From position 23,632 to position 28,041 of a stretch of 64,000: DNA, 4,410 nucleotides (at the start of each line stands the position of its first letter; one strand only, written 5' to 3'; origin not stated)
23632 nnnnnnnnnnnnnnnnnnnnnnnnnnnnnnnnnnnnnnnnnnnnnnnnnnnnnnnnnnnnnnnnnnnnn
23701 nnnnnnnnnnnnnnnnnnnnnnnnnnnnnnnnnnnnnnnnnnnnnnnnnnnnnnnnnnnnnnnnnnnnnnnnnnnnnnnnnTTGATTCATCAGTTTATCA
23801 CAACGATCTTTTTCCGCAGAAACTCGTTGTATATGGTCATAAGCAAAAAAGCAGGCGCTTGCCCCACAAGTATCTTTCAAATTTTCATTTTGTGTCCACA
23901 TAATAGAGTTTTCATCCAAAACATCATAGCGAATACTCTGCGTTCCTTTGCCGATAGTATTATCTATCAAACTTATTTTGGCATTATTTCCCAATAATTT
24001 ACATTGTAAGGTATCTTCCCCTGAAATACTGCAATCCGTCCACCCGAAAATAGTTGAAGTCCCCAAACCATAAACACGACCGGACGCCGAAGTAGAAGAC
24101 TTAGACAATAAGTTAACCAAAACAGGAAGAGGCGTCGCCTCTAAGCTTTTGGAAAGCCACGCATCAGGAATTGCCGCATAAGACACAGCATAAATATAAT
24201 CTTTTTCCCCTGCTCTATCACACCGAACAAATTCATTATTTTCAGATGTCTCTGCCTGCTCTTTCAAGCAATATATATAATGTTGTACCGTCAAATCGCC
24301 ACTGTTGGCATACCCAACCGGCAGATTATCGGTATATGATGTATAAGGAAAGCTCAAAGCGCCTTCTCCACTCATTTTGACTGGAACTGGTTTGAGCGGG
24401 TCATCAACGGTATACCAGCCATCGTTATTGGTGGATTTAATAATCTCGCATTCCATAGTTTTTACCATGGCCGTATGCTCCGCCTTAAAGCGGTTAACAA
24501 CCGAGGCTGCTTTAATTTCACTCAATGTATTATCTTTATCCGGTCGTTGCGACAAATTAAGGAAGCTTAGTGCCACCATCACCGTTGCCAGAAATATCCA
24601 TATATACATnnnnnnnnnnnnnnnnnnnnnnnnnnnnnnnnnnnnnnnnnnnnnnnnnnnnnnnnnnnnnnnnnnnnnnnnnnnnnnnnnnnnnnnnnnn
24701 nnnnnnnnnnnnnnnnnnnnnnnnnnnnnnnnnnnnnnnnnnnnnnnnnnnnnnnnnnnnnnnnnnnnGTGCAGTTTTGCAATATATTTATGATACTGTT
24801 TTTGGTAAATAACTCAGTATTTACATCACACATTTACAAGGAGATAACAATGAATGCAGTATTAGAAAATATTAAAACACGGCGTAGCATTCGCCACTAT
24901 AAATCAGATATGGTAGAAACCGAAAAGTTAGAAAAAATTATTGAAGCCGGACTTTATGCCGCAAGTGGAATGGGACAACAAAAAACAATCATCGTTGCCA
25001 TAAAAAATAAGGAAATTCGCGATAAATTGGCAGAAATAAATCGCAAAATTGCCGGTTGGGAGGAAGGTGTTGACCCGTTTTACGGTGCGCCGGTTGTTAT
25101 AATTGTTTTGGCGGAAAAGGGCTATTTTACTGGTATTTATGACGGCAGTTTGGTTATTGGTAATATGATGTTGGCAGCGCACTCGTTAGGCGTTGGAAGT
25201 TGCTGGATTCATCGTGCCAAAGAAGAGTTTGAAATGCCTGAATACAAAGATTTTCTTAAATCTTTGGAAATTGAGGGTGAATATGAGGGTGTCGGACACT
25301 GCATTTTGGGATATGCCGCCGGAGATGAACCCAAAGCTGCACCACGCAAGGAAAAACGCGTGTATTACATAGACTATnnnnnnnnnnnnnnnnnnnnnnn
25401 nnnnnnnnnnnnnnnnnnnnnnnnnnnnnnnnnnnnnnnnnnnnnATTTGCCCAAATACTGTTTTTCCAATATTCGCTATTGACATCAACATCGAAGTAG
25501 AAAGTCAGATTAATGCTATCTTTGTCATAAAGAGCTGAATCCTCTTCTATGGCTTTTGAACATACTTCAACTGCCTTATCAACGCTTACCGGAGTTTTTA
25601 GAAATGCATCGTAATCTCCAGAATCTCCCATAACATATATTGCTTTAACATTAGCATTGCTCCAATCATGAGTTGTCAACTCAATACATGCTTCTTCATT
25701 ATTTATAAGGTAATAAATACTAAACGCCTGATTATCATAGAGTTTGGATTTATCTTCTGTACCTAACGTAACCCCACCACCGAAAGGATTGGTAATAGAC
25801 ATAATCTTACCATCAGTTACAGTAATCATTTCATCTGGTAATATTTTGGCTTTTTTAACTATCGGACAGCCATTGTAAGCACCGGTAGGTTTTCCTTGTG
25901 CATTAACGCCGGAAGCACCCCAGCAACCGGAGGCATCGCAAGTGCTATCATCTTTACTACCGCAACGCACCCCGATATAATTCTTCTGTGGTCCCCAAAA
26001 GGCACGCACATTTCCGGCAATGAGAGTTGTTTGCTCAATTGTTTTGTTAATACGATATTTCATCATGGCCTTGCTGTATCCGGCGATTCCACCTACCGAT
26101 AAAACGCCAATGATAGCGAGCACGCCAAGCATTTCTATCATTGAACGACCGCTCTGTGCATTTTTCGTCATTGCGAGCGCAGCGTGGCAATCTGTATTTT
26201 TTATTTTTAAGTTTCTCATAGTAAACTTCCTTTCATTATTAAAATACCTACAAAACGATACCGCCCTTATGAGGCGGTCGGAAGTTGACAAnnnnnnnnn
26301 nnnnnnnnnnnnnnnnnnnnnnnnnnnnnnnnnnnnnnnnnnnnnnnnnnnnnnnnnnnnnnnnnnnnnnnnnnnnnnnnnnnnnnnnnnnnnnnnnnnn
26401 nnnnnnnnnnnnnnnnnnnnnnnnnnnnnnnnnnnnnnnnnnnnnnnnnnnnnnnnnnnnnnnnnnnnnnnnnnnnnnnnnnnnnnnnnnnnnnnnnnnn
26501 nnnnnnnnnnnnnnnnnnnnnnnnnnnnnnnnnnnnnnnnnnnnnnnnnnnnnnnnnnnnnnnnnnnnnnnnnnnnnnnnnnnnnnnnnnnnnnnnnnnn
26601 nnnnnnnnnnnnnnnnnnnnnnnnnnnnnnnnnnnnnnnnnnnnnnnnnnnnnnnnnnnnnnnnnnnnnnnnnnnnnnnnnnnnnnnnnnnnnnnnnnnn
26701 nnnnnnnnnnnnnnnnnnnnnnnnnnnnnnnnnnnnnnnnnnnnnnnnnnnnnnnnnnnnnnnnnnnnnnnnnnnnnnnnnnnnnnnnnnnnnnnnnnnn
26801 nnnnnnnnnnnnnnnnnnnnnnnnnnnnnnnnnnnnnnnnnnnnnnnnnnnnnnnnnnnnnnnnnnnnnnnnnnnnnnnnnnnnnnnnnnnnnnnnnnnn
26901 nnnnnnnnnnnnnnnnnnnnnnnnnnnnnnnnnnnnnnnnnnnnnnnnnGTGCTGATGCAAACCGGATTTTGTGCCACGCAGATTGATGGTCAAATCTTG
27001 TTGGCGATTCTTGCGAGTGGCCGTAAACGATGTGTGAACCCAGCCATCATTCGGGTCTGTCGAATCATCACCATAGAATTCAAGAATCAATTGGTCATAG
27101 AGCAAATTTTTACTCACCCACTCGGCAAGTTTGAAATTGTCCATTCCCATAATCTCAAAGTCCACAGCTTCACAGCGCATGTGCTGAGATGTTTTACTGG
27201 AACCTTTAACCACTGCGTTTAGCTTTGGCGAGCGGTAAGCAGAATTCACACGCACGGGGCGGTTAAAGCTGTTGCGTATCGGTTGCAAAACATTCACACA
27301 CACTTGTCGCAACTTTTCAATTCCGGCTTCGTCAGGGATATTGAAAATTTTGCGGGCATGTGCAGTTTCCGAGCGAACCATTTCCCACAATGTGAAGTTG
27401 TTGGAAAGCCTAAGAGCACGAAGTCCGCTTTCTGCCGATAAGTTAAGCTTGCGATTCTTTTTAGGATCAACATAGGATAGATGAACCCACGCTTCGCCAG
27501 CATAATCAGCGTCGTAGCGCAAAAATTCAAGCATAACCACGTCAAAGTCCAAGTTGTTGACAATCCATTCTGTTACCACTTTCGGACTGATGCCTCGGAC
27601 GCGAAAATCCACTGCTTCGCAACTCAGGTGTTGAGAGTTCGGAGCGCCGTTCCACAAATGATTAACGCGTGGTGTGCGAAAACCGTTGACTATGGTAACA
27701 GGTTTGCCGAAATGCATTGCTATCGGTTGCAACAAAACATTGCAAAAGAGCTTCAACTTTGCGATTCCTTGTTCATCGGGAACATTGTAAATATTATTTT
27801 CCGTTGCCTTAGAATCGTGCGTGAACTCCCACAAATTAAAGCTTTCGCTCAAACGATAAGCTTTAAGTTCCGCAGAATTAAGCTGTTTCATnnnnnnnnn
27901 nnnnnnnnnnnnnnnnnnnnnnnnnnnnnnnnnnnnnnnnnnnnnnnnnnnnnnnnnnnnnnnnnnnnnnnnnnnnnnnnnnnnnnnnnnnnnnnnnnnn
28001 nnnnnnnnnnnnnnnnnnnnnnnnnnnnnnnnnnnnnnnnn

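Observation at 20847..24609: Two-gene operon encoding a 964-aa protein with a pilin-type N-terminus and a 276-aa membrane-anchored partner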

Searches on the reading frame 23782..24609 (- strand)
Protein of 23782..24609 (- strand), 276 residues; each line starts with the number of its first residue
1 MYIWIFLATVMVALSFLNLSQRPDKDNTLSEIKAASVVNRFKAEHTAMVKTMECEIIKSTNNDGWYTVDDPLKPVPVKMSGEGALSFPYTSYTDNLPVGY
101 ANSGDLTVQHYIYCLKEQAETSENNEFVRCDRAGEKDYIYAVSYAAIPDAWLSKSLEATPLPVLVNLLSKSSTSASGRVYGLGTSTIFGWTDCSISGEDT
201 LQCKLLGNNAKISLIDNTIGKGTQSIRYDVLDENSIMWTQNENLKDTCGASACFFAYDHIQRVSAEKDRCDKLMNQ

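Call 7: search_protein_families(library=pfam, proteins=[window:23782-24609:-], max_evalue=1)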
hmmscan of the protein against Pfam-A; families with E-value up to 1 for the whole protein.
window:23782-24609:- (276 aa): 0 families

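Call 8: search_protein_families(library=ncbifam, proteins=[window:23782-24609:-], max_evalue=1)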
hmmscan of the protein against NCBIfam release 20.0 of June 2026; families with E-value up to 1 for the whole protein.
window:23782-24609:- (276 aa): 0 families

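Call 20: search_solved_structures(query=window:23782-24609:-, max_evalue=10)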
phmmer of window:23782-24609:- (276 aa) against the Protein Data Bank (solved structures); distinct sequences matched with E-value up to 10: 1.
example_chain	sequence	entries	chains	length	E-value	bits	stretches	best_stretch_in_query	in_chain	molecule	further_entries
3lyc_A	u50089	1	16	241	0.14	14.6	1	76-137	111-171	Putative pectinase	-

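Call 21: find_homologous_proteins(query=window:23782-24609:-)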
Query window:23782-24609:- (276 aa): 71 proteins with E <= 0.001 among 564 candidates.
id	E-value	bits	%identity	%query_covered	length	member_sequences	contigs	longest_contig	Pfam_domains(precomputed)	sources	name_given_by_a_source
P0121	2.8e-180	615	98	100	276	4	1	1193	-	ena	-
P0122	5.2e-106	372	61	99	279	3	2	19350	-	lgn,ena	-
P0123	1.9e-97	344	59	96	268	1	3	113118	-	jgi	-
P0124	8.6e-85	302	50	100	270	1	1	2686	-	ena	-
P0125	5.1e-51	192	39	99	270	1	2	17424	-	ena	-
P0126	1.3e-50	190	41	100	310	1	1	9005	-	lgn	-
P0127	1.4e-50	190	39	100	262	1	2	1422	-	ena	-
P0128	4.6e-50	188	42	99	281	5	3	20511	-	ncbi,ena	-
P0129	8.2e-50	188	42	100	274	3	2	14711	-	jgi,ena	-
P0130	1.6e-49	187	38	100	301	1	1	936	-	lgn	-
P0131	1.9e-49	186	40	100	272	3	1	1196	-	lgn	-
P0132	4.3e-49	185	40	100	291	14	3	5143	-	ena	-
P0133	9.7e-49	184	39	99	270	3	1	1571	-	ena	-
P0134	7.5e-48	181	40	99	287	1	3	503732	-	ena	-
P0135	8.7e-48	181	38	100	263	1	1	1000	-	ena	-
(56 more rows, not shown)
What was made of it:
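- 23779..24609 (-): Gene B: 276-aa partner protein. Invariant leaderless hydrophobic N-terminal helix (aa 1-21), long helix to aa 57, beta-rich domain with 8 invariant Cys. 71 homologues (call 21).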

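Call 30: search_solved_structures(query=A2, max_evalue=10)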
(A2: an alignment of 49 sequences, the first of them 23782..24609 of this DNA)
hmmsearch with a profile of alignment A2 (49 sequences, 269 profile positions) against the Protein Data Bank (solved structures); distinct sequences matched with E-value up to 10: 1.
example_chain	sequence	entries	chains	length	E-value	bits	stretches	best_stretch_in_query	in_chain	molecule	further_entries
6uhi_A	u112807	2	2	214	0.6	13.4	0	228-262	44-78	Ryanodine receptor 1 chimera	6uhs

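Call 42: predict_structure(alignment_id=A2)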
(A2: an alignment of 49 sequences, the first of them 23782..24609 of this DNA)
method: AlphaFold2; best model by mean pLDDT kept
length: 276 residues; sequences in the alignment: 49
mean_pLDDT: 87.7   pTM: 0.83
mean pLDDT of the five models: 87.7, 86.2, 86.0, 85.5, 84.8
residues with pLDDT >= 90: 168; 70-90: 87; 50-70: 10; < 50: 11
segments of 3 or more residues with pLDDT < 50: 172-182
pLDDT, mean of each block of 10 residues (from residue 1): 87 72 76 93 95 94 89 92 91 94 91 95 91 84 97 94 92 44 75 92 93 81 84 94 95 95 87 93
secondary structure, 60 per line:
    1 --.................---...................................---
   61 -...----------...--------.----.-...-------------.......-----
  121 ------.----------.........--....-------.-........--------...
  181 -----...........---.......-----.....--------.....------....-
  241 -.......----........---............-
elements in order: H3-19 H23-57 E75-77 E109-115 E138-146 H162-169 E186-196 E200-206 E212-216 E225-229 H236-239 H242-248 E253-260 H264-275
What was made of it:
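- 23779..24609 (-): AlphaFold2 pLDDT 87.7, pTM 0.83 (call 42).
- On Type IV pilin (protein B): The confident model has helix 3-57 followed by 7 strands (call 42), which is pilin-like in layout.
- The predicted ~55-residue N-terminal helix with a break at Pro21 has the length and layout of a pilin alpha-1 (call 42).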

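Call 45: fold_search(model_id=the predicted structure, library=pdb)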
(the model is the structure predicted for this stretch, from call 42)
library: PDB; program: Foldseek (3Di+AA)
matches with E <= 10: 130; with E <= 0.001: 0
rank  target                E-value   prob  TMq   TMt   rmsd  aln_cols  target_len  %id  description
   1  8dwt_A                3.6e-01  0.01  0.08  0.07  18.6       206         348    8  SPOP W22R Form 2 (released 2023-01-18)
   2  8dwu_D                7.0e-01  0.01  0.09  0.08  16.3       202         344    7  SPOP W22R Form 1 (released 2023-01-18)
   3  8dwu_A                7.9e-01  0.01  0.08  0.09  16.8       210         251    9  SPOP W22R Form 1 (released 2023-01-18)
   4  2e3c                  8.4e-01  0.07  0.17  0.17  12.8       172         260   10  Crystal structure of the catalytic domain of pyrrolysyl-tRNA synthetase (released 2007-12-11)
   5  7qwt_B                8.4e-01  0.02  0.10  0.09  17.4       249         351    6  Rieske non-heme iron monooxygenase for guaiacol O-demethylation (released 2022-06-01)
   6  7aeb_M                1.2e+00  0.04  0.15  0.17  19.9       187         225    8  Cryo-EM structure of an extracellular contractile injection system in marine bacterium Algoriphagus machipongonensis,  (released 2022-02-16)
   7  3byq_A                1.2e+00  0.03  0.16  0.21  10.7       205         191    8  Crystal structure of a duf1185 family protein (bb2672) from bordetella bronchiseptica rb50 at 1.70 A resolution (released 2008-01-29)
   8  6j0n_b                1.3e+00  0.04  0.14  0.17  18.8       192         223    8  Cryo-EM Structure of an Extracellular Contractile Injection System, baseplate in extended state, refined in C6 symmetr (released 2019-04-10)
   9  8dwv_H                1.3e+00  0.01  0.08  0.06  20.3       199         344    8  Full-length wild type SPOP (released 2023-01-18)
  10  9euf_M                1.4e+00  0.02  0.12  0.13  16.2       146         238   11  Cryo-EM structure of Staphylococcus aureus bacteriophage phi812 baseplate in the pre-contraction state - complete (released 2025-04-09)
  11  7qwt_A                1.4e+00  0.02  0.10  0.09  17.4       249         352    6  Rieske non-heme iron monooxygenase for guaiacol O-demethylation (released 2022-06-01)
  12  3ivv_A                1.4e+00  0.01  0.10  0.16  19.0       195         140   10  Structures of SPOP-Substrate Complexes: Insights into Molecular Architectures of BTB-Cul3 Ubiquitin Ligases: SPOPMATH- (released 2009-10-20)
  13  4qw2_B                1.4e+00  0.01  0.09  0.11  19.2       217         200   10  FMRP N-terminal domain (R138Q) (released 2014-12-03)
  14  6az3_S                1.5e+00  0.02  0.09  0.13  14.0       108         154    6  Cryo-EM structure of of the large subunit of Leishmania ribosome bound to paromomycin (released 2017-12-06)
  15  9mkl_H                1.6e+00  0.02  0.11  0.12  14.0       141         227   10  canavanyl-tRNAArg deacylase (CtdA) (released 2025-10-01)
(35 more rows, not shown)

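Call 62: search_protein_families(library=pfam, alignment_id=A2, max_evalue=0.05)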
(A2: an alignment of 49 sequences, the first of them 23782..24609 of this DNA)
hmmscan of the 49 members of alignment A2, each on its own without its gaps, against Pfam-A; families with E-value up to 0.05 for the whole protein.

A. member 1, window:23782-24609:- (276 aa): 0 families

B. families by the number of members that match (of 49 scanned): 4 families
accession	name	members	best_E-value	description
PF17882.6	SBD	1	0.0056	OAA-family lectin sugar binding domain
PF13683.12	rve_3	1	0.0092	Integrase core domain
PF09910.14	DUF2139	1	0.027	Uncharacterized protein conserved in archaea (DUF2139)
PF20937.3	FHBP_N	1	0.032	Factor H binding protein, N-terminal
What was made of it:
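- Tried and rejected: Pfam scan of 49 B homologues (call 62).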

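Call 68: fold_search(model_id=the predicted structure, library=viral)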
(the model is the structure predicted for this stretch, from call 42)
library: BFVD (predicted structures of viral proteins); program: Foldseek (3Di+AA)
matches with E <= 10: 302; with E <= 0.001: 0
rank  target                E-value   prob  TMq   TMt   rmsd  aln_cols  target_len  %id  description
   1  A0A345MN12            1.9e-02  0.10  0.13  0.11  19.9       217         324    9  (no name in the UniProt tables at hand)
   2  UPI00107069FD         3.3e-02  0.07  0.11  0.11  21.9       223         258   12  (no name look-up for this kind of identifier)
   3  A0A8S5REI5            5.4e-02  0.09  0.14  0.10  16.9       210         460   11  Uncharacterized protein [virus sp. ctL1g6]
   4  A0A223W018            8.3e-02  0.06  0.13  0.09  20.0       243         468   12  Uncharacterized protein [Agrobacterium phage Atu_ph07]
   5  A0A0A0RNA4            1.3e-01  0.08  0.13  0.07  13.2       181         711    8  Uncharacterized protein [Bacillus phage Moonbeam]
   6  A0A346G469            1.3e-01  0.06  0.12  0.09  18.3       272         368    8  (no name in the UniProt tables at hand)
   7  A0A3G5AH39            2.3e-01  0.06  0.11  0.10  23.7       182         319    7  Uncharacterized protein [Sylvanvirus sp.]
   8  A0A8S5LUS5            3.3e-01  0.04  0.12  0.18  17.4       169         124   10  Minor tail protein [Myoviridae sp. ctwmI4]
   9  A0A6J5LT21            3.3e-01  0.02  0.09  0.03  18.4       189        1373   12  Uncharacterized protein [uncultured Caudovirales phage]
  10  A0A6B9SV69            3.8e-01  0.06  0.17  0.23  19.5       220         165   10  (no name in the UniProt tables at hand)
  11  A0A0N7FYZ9            4.5e-01  0.06  0.12  0.05  21.2       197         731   10  (no name in the UniProt tables at hand)
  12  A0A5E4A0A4            4.8e-01  0.03  0.09  0.16  15.6       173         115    9  (no name in the UniProt tables at hand)
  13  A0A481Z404            5.1e-01  0.03  0.12  0.12  19.1       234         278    7  Uncharacterized protein [Pithovirus LCPAC104]
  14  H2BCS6                5.4e-01  0.03  0.12  0.19  14.8       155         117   11  (no name in the UniProt tables at hand)
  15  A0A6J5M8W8            5.4e-01  0.02  0.11  0.07  23.6       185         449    9  Uncharacterized protein [uncultured Caudovirales phage]
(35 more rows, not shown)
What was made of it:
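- Tried and rejected: Foldseek of the confident B model against the PDB and BFVD (calls 45, 68).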

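Call 69: search_protein_families(library=phrogs, proteins=[window:23782-24609:-], max_evalue=0.1)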
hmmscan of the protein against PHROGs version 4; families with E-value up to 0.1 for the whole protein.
window:23782-24609:- (276 aa): 0 families

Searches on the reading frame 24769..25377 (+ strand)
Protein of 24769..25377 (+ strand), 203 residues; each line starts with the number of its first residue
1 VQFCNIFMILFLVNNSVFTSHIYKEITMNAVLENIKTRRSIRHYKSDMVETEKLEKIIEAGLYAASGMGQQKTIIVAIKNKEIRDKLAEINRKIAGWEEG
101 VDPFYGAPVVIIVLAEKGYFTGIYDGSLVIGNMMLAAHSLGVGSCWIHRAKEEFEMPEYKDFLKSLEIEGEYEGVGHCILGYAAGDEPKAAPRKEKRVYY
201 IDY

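Call 7: search_protein_families(library=pfam, proteins=[window:24769-25377:+], max_evalue=1)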
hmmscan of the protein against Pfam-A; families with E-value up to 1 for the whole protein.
window:24769-25377:+ (203 aa): 2 families
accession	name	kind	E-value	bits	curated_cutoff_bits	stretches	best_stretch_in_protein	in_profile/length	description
PF00881.29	Nitroreductase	-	1.7e-25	90.6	23.5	1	35-182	1-167/167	Nitroreductase family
PF14512.11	TM1586_NiRdase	-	1.2e-05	25.4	27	1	31-153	2-111/215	Putative TM nitroreductase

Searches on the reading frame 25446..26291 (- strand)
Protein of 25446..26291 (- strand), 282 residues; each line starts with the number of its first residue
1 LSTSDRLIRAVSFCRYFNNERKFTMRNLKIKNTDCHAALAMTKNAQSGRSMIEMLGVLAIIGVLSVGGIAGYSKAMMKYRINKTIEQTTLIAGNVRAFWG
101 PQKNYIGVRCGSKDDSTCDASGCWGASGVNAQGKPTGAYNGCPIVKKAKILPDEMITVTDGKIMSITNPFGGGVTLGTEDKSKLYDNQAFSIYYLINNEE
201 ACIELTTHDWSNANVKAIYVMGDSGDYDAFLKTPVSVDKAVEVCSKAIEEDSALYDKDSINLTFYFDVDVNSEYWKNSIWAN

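Call 7: search_protein_families(library=pfam, proteins=[window:25446-26291:-], max_evalue=1)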
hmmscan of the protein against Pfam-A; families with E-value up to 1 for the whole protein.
window:25446-26291:- (282 aa): 3 families
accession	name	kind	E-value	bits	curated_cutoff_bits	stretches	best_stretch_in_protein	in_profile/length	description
PF05307.16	Bundlin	-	3.5e-06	27.8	22.3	1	145-263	41-147/151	Bundlin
PF07963.17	N_methyl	-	0.0087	16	21.2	1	44-67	2-25/27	Prokaryotic N-terminal methylation motif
PF08829.15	AlphaC_N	-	0.12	12.8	25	0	39-57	12-30/106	Alpha C protein N terminal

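Call 8: search_protein_families(library=ncbifam, proteins=[window:25446-26291:-], max_evalue=1)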
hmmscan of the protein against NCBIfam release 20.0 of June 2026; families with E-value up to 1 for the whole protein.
window:25446-26291:- (282 aa): 3 families
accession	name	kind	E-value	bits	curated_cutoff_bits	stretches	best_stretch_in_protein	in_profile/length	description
NF007800.0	PRK10506.1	equivalog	0.0026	17.6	158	1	43-89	5-51/163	prepilin peptidase-dependent protein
TIGR02532.1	IV_pilin_GFxxxE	domain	0.0091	15.8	16.3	1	50-68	5-23/24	prepilin-type N-terminal cleavage/methylation domain-containing protein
NF007862.0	PRK10574.1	equivalog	0.024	14.8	138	1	45-80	3-38/145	prepilin peptidase-dependent pilin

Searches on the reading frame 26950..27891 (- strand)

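Call 7: search_protein_families(library=pfam, proteins=[window:26950-27891:-], max_evalue=1)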
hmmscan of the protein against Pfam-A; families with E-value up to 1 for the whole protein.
window:26950-27891:- (314 aa): 4 families
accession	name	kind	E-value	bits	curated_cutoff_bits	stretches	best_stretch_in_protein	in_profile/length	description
PF08291.16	Peptidase_M15_3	-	8e-30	103.6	23.2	2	165-268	2-97/108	Peptidase M15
PF05951.18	Peptidase_M15_2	-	3.1e-11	43.7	27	2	210-255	71-120/153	Bacterial protein of unknown function (DUF882)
PF19884.4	DUF6357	-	0.078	12.4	26.3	0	16-44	308-336/415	Family of unknown function (DUF6357)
PF24135.1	DUF7402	-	0.08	13.5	27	1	225-262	5-42/133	Domain of unknown function (DUF7402)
